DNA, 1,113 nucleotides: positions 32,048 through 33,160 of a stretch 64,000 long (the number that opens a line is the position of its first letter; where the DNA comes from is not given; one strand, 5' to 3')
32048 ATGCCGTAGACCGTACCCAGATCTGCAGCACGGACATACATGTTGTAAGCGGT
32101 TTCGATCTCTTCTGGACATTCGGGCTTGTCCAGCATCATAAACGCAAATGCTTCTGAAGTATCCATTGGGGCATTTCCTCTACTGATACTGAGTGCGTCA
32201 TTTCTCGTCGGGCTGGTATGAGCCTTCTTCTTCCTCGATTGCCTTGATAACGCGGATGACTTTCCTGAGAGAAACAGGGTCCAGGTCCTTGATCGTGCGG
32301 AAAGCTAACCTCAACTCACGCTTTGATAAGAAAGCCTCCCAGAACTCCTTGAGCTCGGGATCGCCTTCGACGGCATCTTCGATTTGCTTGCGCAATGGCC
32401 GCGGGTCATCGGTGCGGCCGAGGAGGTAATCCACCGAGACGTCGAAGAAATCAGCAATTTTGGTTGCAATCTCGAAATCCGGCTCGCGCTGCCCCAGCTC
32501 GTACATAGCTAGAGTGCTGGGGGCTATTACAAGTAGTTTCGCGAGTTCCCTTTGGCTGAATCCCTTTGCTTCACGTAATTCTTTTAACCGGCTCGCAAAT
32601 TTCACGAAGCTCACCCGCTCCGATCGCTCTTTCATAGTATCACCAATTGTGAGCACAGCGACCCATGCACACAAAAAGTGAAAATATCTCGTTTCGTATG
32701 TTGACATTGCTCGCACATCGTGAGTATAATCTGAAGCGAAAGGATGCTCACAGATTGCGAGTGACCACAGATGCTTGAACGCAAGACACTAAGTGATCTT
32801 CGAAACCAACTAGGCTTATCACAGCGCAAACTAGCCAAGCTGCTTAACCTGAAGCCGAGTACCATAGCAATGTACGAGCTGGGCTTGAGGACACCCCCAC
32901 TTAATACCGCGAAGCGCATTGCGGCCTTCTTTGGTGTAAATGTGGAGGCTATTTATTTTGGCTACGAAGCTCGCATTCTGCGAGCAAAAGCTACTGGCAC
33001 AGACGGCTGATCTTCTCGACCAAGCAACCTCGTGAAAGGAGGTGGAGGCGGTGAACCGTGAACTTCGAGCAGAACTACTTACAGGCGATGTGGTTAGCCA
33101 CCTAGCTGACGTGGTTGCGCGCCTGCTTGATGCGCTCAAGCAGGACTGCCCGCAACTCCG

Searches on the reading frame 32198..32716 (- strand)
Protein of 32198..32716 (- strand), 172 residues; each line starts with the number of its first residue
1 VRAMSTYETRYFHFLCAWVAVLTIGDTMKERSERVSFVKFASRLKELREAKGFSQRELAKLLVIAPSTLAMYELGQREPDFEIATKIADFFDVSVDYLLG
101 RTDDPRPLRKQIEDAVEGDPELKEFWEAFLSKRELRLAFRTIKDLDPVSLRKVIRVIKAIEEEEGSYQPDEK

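Call 3: search_protein_families(library=pfam, proteins=[window:32198-32716:-], max_evalue=1)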
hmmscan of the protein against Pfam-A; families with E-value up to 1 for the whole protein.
window:32198-32716:- (172 aa): 8 families
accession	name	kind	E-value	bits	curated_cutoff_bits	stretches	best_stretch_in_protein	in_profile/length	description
PF01381.28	HTH_3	-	5.1e-18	65.3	23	1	44-98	1-55/55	Helix-turn-helix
PF12844.13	HTH_19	-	2.7e-13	50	30.2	1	42-99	2-59/64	Helix-turn-helix domain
PF13560.12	HTH_31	-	4.6e-10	40.1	27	1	40-96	2-59/64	Helix-turn-helix domain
PF07022.19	Phage_CI_repr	-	0.00013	22.7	22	1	44-105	3-64/65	Bacteriophage CI repressor helix-turn-helix domain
PF13443.12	HTH_26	-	0.00033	21.3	22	1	43-103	1-62/63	Cro/C1-type HTH DNA-binding domain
PF08839.17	CDT1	-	0.003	18.2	22.6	1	15-82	9-74/170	DNA replication factor CDT1 like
PF13413.12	HTH_25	-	0.0085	16.3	24.6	1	43-70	1-28/62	Helix-turn-helix domain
PF13744.12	HTH_37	-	0.024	14.9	27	1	29-69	8-48/80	Helix-turn-helix domain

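Call 66: search_protein_families(library=phrogs, proteins=[window:32198-32716:-], max_evalue=0.00001)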
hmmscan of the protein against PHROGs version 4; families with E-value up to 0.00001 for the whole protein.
window:32198-32716:- (172 aa): 11 families
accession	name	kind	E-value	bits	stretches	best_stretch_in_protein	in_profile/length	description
phrog_8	-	transcription regulation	6.7e-26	92.5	1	38-125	75-155/346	transcriptional regulator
phrog_3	-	transcription regulation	2.3e-17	64.9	1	31-134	80-184/430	transcriptional repressor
phrog_4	-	transcription regulation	9.9e-16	58.7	1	26-121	114-205/400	transcriptional repressor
phrog_2967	-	transcription regulation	1.4e-12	48.6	1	33-102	4-73/225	transcriptional regulator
phrog_2439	-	transcription regulation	1.1e-11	45.3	1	42-110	10-82/367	transcriptional regulator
phrog_2328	-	transcription regulation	1.2e-09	39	1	32-106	8-82/128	transcriptional repressor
phrog_5823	-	transcription regulation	5.1e-09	36.8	1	39-105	6-73/404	transcriptional regulator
phrog_3037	-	transcription regulation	7.3e-09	36.7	1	32-154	19-123/189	transcriptional repressor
phrog_1994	-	DNA, RNA and nucleotide metabolism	2.3e-06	28.7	1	42-103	2-63/170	DNA binding protein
phrog_2104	-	unknown function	2.7e-06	28.5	1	41-87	41-87/103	-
phrog_1373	-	transcription regulation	5.1e-06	27.6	1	40-101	64-125/166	transcriptional regulator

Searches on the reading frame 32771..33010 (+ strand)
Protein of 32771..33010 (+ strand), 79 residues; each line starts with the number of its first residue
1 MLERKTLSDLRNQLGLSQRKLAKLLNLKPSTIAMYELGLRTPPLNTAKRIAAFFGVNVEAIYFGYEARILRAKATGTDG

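Call 66: search_protein_families(library=phrogs, proteins=[window:32771-33010:+], max_evalue=0.00001)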
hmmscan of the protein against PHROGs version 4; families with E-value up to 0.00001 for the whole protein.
window:32771-33010:+ (79 aa): 8 families
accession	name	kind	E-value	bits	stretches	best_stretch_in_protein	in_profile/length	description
phrog_8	-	transcription regulation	5.4e-14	53.4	1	4-64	165-218/346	transcriptional regulator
phrog_4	-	transcription regulation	3.6e-11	43.7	1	7-66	141-196/400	transcriptional repressor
phrog_3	-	transcription regulation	3.7e-10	41.1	1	3-67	89-151/430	transcriptional repressor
phrog_1373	-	transcription regulation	2.6e-08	35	1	7-66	68-127/166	transcriptional regulator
phrog_2967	-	transcription regulation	1e-07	32.7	1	7-61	15-69/225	transcriptional regulator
phrog_2439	-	transcription regulation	1.2e-07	32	1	3-59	8-64/367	transcriptional regulator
phrog_2328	-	transcription regulation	5.3e-07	30.5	1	10-59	23-72/128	transcriptional repressor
phrog_5823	-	transcription regulation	6.4e-06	26.5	1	7-61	11-66/404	transcriptional regulator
